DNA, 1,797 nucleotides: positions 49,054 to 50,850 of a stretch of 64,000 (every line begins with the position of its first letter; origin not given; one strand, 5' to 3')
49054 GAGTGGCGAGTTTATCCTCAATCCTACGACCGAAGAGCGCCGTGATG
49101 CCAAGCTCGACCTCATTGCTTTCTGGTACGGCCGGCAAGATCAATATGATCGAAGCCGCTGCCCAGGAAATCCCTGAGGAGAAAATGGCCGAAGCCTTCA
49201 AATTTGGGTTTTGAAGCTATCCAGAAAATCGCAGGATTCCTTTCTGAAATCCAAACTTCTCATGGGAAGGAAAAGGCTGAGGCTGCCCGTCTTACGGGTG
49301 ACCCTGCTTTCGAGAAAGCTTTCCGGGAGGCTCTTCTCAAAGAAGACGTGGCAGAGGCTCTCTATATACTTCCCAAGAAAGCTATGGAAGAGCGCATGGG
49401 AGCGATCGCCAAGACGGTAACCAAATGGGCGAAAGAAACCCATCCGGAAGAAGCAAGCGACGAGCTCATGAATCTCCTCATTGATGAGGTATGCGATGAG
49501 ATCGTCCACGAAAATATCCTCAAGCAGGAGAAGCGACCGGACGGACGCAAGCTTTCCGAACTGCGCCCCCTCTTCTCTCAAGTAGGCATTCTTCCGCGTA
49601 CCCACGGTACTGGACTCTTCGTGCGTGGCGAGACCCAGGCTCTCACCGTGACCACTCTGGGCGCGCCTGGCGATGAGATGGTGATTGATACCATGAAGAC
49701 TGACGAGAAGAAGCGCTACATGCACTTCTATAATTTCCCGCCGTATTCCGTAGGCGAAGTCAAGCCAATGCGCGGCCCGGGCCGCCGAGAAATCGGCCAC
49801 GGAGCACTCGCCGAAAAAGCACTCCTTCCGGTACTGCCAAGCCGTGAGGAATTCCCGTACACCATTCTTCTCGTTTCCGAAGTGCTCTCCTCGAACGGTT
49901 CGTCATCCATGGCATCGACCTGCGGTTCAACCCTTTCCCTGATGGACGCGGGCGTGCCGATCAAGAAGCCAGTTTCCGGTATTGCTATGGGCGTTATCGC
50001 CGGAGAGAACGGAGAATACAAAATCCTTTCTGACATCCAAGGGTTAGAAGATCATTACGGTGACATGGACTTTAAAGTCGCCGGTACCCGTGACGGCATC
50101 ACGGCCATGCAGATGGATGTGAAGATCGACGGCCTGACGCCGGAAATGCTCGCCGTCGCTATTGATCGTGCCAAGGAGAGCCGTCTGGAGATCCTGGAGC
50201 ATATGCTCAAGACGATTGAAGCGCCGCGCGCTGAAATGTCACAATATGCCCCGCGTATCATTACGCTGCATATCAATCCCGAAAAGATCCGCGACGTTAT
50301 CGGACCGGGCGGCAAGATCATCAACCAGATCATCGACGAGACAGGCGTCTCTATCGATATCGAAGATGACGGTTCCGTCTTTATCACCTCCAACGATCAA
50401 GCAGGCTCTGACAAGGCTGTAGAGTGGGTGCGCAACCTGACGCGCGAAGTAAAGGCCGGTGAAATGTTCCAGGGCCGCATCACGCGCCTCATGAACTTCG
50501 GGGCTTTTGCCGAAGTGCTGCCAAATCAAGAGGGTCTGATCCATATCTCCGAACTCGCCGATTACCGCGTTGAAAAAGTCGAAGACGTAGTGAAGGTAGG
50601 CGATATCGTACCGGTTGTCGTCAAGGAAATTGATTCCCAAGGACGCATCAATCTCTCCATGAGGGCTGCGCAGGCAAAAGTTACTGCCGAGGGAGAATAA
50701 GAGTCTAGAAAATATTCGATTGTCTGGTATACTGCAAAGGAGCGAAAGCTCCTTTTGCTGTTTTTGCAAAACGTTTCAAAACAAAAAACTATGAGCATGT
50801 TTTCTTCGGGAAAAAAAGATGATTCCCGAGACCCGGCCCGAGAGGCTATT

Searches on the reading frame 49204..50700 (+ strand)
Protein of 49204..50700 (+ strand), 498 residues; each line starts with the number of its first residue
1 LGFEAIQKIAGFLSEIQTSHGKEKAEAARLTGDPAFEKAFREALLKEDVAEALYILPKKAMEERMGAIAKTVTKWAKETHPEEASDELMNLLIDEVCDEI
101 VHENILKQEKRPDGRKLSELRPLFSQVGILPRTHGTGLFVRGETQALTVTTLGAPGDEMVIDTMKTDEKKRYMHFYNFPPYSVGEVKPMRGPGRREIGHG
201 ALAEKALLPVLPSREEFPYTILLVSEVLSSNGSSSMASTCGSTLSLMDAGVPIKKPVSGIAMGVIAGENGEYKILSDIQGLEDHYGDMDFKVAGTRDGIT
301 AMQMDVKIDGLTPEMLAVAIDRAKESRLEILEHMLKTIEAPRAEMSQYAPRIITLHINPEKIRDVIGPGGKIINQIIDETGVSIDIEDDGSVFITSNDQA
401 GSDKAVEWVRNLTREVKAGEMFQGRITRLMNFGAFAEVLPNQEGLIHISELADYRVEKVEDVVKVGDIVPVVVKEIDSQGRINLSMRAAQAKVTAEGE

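Call 54: search_protein_families(library=pfam, proteins=[window:49204-50700:+])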
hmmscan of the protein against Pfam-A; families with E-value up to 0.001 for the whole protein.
window:49204-50700:+ (498 aa): 6 families
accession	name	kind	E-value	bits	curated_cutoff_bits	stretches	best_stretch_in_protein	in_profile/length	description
PF01138.27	RNase_PH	-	3e-21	76.6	25.5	1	119-252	1-130/130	3' exoribonuclease family, domain 1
PF00575.29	S1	-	2.9e-19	69.7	22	1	416-487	2-74/74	S1 RNA binding domain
PF00013.35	KH_1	-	2.7e-11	43.5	21.5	1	353-410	2-65/66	KH domain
PF03726.19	PNPase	-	9.5e-08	32.8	24.6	1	42-116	7-81/81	Polyribonucleotide nucleotidyltransferase, RNA binding domain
PF03725.20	RNase_PH_C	-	3.3e-07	30.6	20.8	1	256-325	2-66/67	3' exoribonuclease family, domain 2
PF22675.2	KH-I_KHDC4-BBP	-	4.7e-05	23.6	30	1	363-403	9-49/76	KHDC4/BBP-like, KH-domain type I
